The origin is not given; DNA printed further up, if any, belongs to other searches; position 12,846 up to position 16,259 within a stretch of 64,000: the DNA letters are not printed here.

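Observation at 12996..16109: Membrane-anchored paralog made of the same repeats, sitting between virB9 and virB10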

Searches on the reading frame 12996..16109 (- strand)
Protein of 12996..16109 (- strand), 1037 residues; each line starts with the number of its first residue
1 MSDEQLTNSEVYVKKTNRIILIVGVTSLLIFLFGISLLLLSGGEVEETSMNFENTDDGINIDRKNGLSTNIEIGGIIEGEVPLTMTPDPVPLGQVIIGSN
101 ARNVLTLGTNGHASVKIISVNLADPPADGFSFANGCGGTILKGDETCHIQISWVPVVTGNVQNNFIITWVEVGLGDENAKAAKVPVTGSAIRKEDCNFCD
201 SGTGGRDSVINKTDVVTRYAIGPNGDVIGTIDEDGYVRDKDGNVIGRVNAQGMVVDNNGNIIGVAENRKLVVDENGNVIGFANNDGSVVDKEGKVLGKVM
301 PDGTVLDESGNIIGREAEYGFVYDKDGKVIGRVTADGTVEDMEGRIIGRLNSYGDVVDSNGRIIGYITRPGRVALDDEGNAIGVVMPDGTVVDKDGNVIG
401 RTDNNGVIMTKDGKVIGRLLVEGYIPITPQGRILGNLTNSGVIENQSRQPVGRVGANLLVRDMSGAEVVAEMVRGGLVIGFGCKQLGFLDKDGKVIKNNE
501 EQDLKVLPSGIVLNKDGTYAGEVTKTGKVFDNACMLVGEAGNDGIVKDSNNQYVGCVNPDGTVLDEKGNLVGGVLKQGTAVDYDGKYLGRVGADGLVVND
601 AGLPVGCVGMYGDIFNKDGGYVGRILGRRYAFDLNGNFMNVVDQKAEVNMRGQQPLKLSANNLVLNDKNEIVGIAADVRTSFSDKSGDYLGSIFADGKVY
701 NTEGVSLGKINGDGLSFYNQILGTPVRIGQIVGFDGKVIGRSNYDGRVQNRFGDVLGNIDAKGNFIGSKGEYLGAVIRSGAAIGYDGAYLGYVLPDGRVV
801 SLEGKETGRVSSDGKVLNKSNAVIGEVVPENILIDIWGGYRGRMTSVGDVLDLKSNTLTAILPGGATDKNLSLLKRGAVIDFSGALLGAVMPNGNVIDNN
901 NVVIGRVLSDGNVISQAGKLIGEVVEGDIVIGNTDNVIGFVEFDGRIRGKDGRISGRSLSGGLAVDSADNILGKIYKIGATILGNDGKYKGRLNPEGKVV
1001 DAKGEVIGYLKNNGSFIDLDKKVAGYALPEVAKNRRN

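Call 7: search_protein_families(library=pfam, proteins=[window:12996-16109:-], max_evalue=0.01)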
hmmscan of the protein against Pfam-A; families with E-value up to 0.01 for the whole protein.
window:12996-16109:- (1037 aa): 4 families
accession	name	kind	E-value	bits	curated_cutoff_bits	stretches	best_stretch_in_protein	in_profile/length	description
PF21785.3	Bflower_2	-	2.2e-54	182.5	38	7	269-353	19-99/112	5-fold beta-flower protein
PF12396.14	DUF3659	-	3e-26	91.5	24.8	3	318-368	10-56/61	Protein of unknown function (DUF3659)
PF21784.3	Bflower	-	2.6e-14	54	25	1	256-314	5-61/116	4-fold beta flower protein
PF15780.11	ASH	-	0.00066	20.2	27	1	90-163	14-84/98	Abnormal spindle-like microcephaly-assoc'd, ASPM-SPD-2-Hydin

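Call 8: search_protein_families(library=ncbifam, proteins=[window:12996-16109:-], max_evalue=0.01)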
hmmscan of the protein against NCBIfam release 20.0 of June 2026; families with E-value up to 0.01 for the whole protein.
window:12996-16109:- (1037 aa): 2 families
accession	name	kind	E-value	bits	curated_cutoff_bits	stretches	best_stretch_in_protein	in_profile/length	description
TIGR01643.1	YD_repeat_2x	repeat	9.8e-07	29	15.8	0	321-337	20-36/42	YD repeat-containing protein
NF012200.0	choice_anch_D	domain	1.6e-06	28.6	45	1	84-165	18-99/108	choice-of-anchor D domain-containing protein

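Call 12: find_homologous_proteins(query=window:12996-16109:-)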
Query window:12996-16109:- (1037 aa): 903 proteins with E <= 0.001 among 8000 candidates; the best 120 are listed.
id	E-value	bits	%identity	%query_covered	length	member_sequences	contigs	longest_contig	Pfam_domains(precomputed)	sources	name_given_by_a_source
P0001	0.0e+0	1276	51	100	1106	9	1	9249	PF21784.4,PF05593.20,PF12396.15,PF21785.4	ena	-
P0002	0.0e+0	1263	50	100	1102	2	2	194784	PF21784.4,PF05593.20,PF12396.15,PF21785.4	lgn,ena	-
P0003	0.0e+0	1257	52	100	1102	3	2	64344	PF15780.12,PF21784.4,PF05593.20,PF12396.15,PF21785.4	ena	-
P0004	0.0e+0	1243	40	79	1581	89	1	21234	PF21784.4,PF05593.20,PF12396.15,PF21785.4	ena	-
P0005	0.0e+0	1231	51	100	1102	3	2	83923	PF21784.4,PF05593.20,PF12396.15,PF21785.4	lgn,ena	-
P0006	0.0e+0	1210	51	100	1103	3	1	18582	PF21784.4,PF05593.20,PF12396.15,PF21785.4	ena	-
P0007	0.0e+0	1160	50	100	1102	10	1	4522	PF21784.4,PF05593.20,PF12396.15,PF21785.4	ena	-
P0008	0.0e+0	1117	41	80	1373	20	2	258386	PF21784.4,PF05593.20,PF12396.15,PF21785.4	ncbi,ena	-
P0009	0.0e+0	1097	49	91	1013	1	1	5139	PF21784.4,PF05593.20,PF12396.15,PF21785.4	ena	-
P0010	0.0e+0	1083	41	80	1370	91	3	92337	PF21784.4,PF05593.20,PF12396.15,PF21785.4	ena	-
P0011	0.0e+0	1080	40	79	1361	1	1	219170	PF21784.4,PF05593.20,PF12396.15,PF21785.4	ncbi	-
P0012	0.0e+0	1075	41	79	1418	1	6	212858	PF21784.4,PF05593.20,PF12396.15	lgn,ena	-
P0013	0.0e+0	1042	37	78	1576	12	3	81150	PF21784.4,PF05593.20,PF12396.15,PF21785.4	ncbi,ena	-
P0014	0.0e+0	1026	43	80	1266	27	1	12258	PF21784.4,PF05593.20,PF12396.15,PF21785.4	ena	-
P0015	0.0e+0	1016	41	80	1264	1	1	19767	PF21784.4,PF05593.20,PF12396.15,PF21785.4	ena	-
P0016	1.5e-297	1008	41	79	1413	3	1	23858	PF21784.4,PF05593.20,PF12396.15,PF21785.4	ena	-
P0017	3.9e-297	1006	42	78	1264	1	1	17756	PF21784.4,PF05593.20,PF12396.15,PF21785.4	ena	-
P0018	9.0e-296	1002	40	80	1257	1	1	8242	PF21784.4,PF05593.20,PF12396.15,PF21785.4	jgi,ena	-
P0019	1.0e-292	992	37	79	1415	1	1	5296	PF21784.4,PF05593.20,PF12396.15,PF21785.4,PF15535.13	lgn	-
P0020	2.2e-291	987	39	80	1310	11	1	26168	PF21784.4,PF05593.20,PF12396.15,PF21785.4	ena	-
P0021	1.9e-288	978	37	80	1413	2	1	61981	PF21784.4,PF12396.15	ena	-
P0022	9.7e-285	965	39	80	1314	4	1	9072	PF21784.4,PF05593.20,PF12396.15,PF21785.4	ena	-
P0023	3.6e-283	960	39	78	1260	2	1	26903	PF21784.4,PF05593.20,PF12396.15,PF21785.4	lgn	-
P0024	1.9e-282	958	41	80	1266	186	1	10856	PF21784.4,PF05593.20,PF12396.15,PF21785.4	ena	-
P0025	9.8e-281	952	40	79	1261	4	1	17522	PF21784.4,PF05593.20,PF12396.15,PF21785.4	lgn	-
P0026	1.5e-280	952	39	80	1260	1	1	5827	PF21784.4,PF05593.20,PF12396.15,PF21785.4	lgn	-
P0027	5.4e-279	946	37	81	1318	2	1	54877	PF21784.4,PF12396.15,PF21785.4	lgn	-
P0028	1.1e-278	945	39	100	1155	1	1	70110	PF21784.4,PF05593.20,PF12396.15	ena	-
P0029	3.7e-278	944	39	80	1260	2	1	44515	PF21784.4,PF05593.20,PF12396.15,PF21785.4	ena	-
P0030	1.1e-273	929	38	79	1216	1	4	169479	PF21784.4,PF05593.20,PF12396.15,PF21785.4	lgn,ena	-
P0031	3.2e-273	927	38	80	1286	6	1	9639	PF21784.4,PF05593.20,PF12396.15,PF21785.4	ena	-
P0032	2.5e-270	918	37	100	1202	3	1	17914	PF21784.4,PF05593.20,PF12396.15,PF21785.4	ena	-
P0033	2.6e-269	914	37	100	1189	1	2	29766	PF21784.4,PF05593.20,PF12396.15,PF21785.4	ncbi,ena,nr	ncbi:MAG: DUF3659 domain-containing protein [Alphaproteobacteria bacterium]|nr:DUF3659 domain-contai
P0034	9.3e-257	873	48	79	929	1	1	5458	PF21784.4,PF05593.20,PF12396.15,PF21785.4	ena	-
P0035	3.5e-199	682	47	58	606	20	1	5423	PF21784.4,PF05593.20,PF12396.15,PF21785.4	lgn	-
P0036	1.3e-196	674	32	99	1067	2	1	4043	PF21784.4,PF12396.15,PF21785.4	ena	-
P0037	5.7e-196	671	50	58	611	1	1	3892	PF21784.4,PF05593.20,PF12396.15,PF21785.4,PF04519.20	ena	-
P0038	1.7e-182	627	47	55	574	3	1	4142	PF21784.4,PF05593.20,PF12396.15,PF21785.4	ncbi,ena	-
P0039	1.7e-177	610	48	57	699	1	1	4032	PF20606.4,PF21784.4,PF05593.20,PF12396.15,PF21785.4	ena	-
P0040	5.8e-174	599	48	57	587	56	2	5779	PF21784.4,PF05593.20,PF12396.15,PF21785.4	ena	-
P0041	3.8e-163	563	49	49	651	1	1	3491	PF21784.4,PF05593.20,PF12396.15,PF21785.4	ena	-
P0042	1.6e-159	551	39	74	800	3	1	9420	PF21784.4,PF12396.15,PF21785.4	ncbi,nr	ncbi:MAG: DUF3659 domain-containing protein, partial [Alphaproteobacteria bacterium]|nr:DUF3659 doma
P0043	6.5e-159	549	44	62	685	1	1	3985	PF21784.4,PF05593.20,PF12396.15,PF21785.4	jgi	-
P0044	1.8e-156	541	41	74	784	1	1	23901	PF21784.4,PF05593.20,PF12396.15,PF21785.4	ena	-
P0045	9.3e-137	475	26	78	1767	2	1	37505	PF21784.4,PF05593.20,PF12396.15,PF21785.4,PF03743.20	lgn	-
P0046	1.2e-131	459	26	75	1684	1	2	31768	PF21784.4,PF05593.20,PF12396.15,PF21785.4,PF03743.20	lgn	-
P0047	7.2e-118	413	27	78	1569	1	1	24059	PF21784.4,PF12396.15,PF21785.4,PF03743.20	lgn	-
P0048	2.6e-117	411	26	78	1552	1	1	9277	PF21784.4,PF12396.15,PF21785.4,PF03743.20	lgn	-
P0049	2.9e-117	411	26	78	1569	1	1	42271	PF21784.4,PF12396.15,PF21785.4,PF03743.20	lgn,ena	-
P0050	4.3e-117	410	27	78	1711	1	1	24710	PF21784.4,PF12396.15,PF21785.4,PF03743.20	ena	-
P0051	9.2e-117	409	27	78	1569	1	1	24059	PF21784.4,PF12396.15,PF21785.4,PF03743.20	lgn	-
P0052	9.3e-117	409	26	78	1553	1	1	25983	PF21784.4,PF12396.15,PF21785.4,PF03743.20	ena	-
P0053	1.2e-116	409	26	78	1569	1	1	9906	PF21784.4,PF12396.15,PF21785.4,PF03743.20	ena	-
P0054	4.6e-116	407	27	78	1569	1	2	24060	PF21784.4,PF12396.15,PF21785.4,PF03743.20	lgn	-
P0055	4.6e-116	407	27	77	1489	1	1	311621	PF21784.4,PF12396.15,PF21785.4,PF03743.20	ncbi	-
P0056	6.4e-116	406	27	78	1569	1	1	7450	PF21784.4,PF12396.15,PF21785.4,PF03743.20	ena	-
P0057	6.9e-116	406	27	78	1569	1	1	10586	PF21784.4,PF12396.15,PF21785.4,PF03743.20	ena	-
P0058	8.1e-116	406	27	78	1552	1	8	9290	PF21784.4,PF12396.15,PF21785.4,PF03743.20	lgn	-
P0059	1.1e-115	406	27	78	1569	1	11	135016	PF21784.4,PF12396.15,PF21785.4,PF03743.20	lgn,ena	-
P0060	1.2e-115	406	26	78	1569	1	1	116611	PF21784.4,PF12396.15,PF21785.4,PF03743.20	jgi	-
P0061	1.2e-115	406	26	78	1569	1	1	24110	PF21784.4,PF12396.15,PF21785.4,PF03743.20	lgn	-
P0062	1.2e-115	406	26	78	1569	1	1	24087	PF21784.4,PF12396.15,PF21785.4,PF03743.20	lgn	-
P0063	1.2e-115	406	26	78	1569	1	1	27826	PF21784.4,PF12396.15,PF21785.4,PF03743.20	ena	-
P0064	1.2e-115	406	26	78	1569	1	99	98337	PF21784.4,PF12396.15,PF21785.4,PF03743.20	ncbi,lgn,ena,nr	ncbi:MAG TPA: hypothetical protein IAD29_04725 [Candidatus Scatocola faecigallinarum]|nr:hypothetica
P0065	1.2e-115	406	26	78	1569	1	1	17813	PF21784.4,PF12396.15,PF21785.4,PF03743.20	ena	-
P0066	1.2e-115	406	26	78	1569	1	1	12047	PF21784.4,PF12396.15,PF21785.4,PF03743.20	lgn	-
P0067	1.2e-115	406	26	78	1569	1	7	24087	PF21784.4,PF12396.15,PF21785.4,PF03743.20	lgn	-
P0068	1.2e-115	406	26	78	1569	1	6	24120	PF21784.4,PF12396.15,PF21785.4,PF03743.20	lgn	-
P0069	1.2e-115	406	26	78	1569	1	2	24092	PF21784.4,PF12396.15,PF21785.4,PF03743.20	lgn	-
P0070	1.2e-115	406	26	78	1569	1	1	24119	PF21784.4,PF12396.15,PF21785.4,PF03743.20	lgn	-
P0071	1.5e-115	405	28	76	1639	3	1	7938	PF21784.4,PF05593.20,PF12396.15,PF21785.4,PF03743.20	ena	-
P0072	1.7e-115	405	26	78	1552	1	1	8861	PF21784.4,PF12396.15,PF21785.4,PF03743.20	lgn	-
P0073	1.7e-115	405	26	78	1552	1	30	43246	PF21784.4,PF12396.15,PF21785.4,PF03743.20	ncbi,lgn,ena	-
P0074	1.7e-115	405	26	78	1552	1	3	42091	PF21784.4,PF12396.15,PF21785.4,PF03743.20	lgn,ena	-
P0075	1.8e-115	405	26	78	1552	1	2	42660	PF21784.4,PF12396.15,PF21785.4,PF03743.20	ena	-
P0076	1.8e-115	405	27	78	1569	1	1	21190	PF21784.4,PF12396.15,PF21785.4,PF03743.20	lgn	-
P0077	1.9e-115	405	27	78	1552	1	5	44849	PF21784.4,PF12396.15,PF21785.4,PF03743.20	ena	-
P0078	1.9e-115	405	26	78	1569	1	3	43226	PF21784.4,PF12396.15,PF21785.4,PF03743.20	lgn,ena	-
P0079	2.5e-115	405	27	78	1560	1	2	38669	PF21784.4,PF12396.15,PF21785.4,PF03743.20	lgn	-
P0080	3.6e-115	404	26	78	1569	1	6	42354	PF21784.4,PF12396.15,PF21785.4,PF03743.20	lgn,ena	-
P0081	4.1e-115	404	31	79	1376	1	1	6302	PF21784.4,PF05593.20,PF12396.15,PF21785.4,PF03743.20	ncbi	-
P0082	1.0e-114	402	27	78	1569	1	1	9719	PF21784.4,PF12396.15,PF21785.4,PF03743.20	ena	-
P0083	1.1e-114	402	27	78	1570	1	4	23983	PF21784.4,PF12396.15,PF21785.4,PF03743.20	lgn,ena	-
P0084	1.1e-114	402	27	78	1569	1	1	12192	PF21784.4,PF12396.15,PF21785.4,PF03743.20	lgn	-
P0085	1.1e-114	402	27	78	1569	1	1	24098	PF21784.4,PF12396.15,PF21785.4,PF03743.20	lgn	-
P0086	1.7e-114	402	27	78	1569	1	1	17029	PF21784.4,PF12396.15,PF21785.4,PF03743.20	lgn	-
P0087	2.3e-114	401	27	78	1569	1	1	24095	PF21784.4,PF12396.15,PF21785.4,PF03743.20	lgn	-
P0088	5.3e-114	400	26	78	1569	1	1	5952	PF21784.4,PF12396.15,PF21785.4,PF03743.20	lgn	-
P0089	1.2e-113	399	27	78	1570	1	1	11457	PF21784.4,PF12396.15,PF21785.4,PF03743.20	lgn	-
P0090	1.6e-113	398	27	78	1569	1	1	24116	PF21784.4,PF12396.15,PF21785.4,PF03743.20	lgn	-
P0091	1.9e-113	398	26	78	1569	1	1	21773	PF21784.4,PF12396.15,PF21785.4,PF03743.20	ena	-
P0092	3.5e-113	397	27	78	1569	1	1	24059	PF21784.4,PF12396.15,PF21785.4,PF03743.20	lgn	-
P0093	5.1e-113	397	27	78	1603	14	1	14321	PF21784.4,PF12396.15,PF21785.4,PF03743.20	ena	-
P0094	5.2e-113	397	27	78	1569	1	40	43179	PF21784.4,PF12396.15,PF21785.4,PF03743.20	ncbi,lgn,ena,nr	ncbi:MAG: hypothetical protein EGQ57_06065 [Alphaproteobacteria bacterium]|nr:hypothetical protein [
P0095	5.2e-113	397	27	78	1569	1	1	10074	PF21784.4,PF12396.15,PF21785.4,PF03743.20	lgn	-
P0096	5.2e-113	397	27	78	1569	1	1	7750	PF21784.4,PF12396.15,PF21785.4,PF03743.20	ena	-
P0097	5.3e-113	397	27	78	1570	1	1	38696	PF21784.4,PF12396.15,PF21785.4,PF03743.20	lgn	-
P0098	8.2e-113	396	26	78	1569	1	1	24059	PF21784.4,PF12396.15,PF21785.4,PF03743.20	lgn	-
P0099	2.6e-112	395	27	78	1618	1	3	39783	PF21784.4,PF12396.15,PF21785.4,PF03743.20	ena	-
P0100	3.0e-112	394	27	78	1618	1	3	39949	PF21784.4,PF12396.15,PF21785.4,PF03743.20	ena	-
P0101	3.3e-112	394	26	78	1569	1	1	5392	PF21784.4,PF12396.15,PF21785.4,PF03743.20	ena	-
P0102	3.4e-112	394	27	78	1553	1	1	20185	PF21784.4,PF12396.15,PF21785.4,PF03743.20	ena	-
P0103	3.9e-112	394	27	78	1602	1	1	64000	PF21784.4,PF12396.15,PF21785.4,PF03743.20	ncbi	-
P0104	3.9e-112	394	27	78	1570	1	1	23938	PF21784.4,PF12396.15,PF21785.4,PF03743.20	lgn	-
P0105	4.0e-112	394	27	78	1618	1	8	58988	PF21784.4,PF12396.15,PF21785.4,PF03743.20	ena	-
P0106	4.8e-112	394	26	78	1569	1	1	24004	PF21784.4,PF12396.15,PF21785.4,PF03743.20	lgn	-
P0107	4.9e-112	394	27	78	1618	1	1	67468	PF21784.4,PF12396.15,PF21785.4,PF03743.20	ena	-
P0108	1.2e-111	392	26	78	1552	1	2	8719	PF21784.4,PF12396.15,PF21785.4,PF03743.20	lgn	-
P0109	1.9e-111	392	26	78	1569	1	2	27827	PF21784.4,PF12396.15,PF21785.4,PF03743.20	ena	-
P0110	3.2e-111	391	27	78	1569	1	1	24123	PF21784.4,PF12396.15,PF21785.4,PF03743.20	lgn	-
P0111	7.0e-111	390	26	78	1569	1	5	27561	PF21784.4,PF12396.15,PF21785.4,PF03743.20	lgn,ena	-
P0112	7.8e-111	390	26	78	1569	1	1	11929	PF21784.4,PF12396.15,PF21785.4,PF03743.20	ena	-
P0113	1.1e-110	389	27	78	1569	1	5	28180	PF21784.4,PF12396.15,PF21785.4,PF03743.20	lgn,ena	-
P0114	1.8e-110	388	27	78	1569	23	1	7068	PF21784.4,PF12396.15,PF21785.4,PF03743.20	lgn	-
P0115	2.1e-110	388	27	78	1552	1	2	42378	PF21784.4,PF12396.15,PF21785.4,PF03743.20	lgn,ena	-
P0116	2.8e-110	388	26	78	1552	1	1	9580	PF21784.4,PF12396.15,PF21785.4,PF03743.20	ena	-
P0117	2.8e-110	388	27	78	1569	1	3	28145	PF21784.4,PF12396.15,PF21785.4,PF03743.20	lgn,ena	-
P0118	2.9e-110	388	27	78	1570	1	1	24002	PF21784.4,PF12396.15,PF21785.4,PF03743.20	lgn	-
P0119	3.2e-110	388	26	78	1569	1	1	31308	PF21784.4,PF12396.15,PF21785.4,PF03743.20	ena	-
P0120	1.7e-109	385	26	78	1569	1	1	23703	PF21784.4,PF12396.15,PF21785.4,PF03743.20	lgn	-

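Call 13: find_encoding_contigs(protein=P0002, flank=10000, max_places=2)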
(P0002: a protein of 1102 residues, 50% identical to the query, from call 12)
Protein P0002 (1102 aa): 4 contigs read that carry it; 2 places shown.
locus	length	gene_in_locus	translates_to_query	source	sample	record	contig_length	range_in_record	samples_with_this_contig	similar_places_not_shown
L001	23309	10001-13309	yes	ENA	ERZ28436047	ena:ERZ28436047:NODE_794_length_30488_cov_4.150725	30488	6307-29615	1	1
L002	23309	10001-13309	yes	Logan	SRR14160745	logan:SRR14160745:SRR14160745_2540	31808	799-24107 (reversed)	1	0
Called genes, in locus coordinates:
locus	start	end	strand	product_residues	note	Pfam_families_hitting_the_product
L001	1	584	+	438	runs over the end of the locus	-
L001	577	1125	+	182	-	-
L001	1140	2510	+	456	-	-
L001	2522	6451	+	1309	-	-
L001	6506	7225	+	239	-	PF04335:VirB8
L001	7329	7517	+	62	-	-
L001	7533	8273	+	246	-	PF04335:VirB8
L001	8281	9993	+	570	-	PF03524:CagX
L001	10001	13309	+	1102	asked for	PF05593:RHS_repeat (faint), PF12396:DUF3659 (faint), PF21785:Bflower_2, PF21784:Bflower (weak), PF21785:Bflower_2 (weak)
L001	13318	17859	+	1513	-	PF12396:DUF3659 (faint), PF21784:Bflower (faint), PF21785:Bflower_2, PF03743:TrbI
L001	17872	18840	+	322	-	PF00437:T2SSE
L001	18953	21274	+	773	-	-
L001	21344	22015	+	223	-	-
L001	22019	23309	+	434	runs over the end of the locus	-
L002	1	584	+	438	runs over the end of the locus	-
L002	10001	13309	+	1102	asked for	PF05593:RHS_repeat (faint), PF12396:DUF3659 (faint), PF21785:Bflower_2, PF21784:Bflower (weak), PF21785:Bflower_2 (weak)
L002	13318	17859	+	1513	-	PF12396:DUF3659 (faint), PF21784:Bflower (faint), PF21785:Bflower_2, PF03743:TrbI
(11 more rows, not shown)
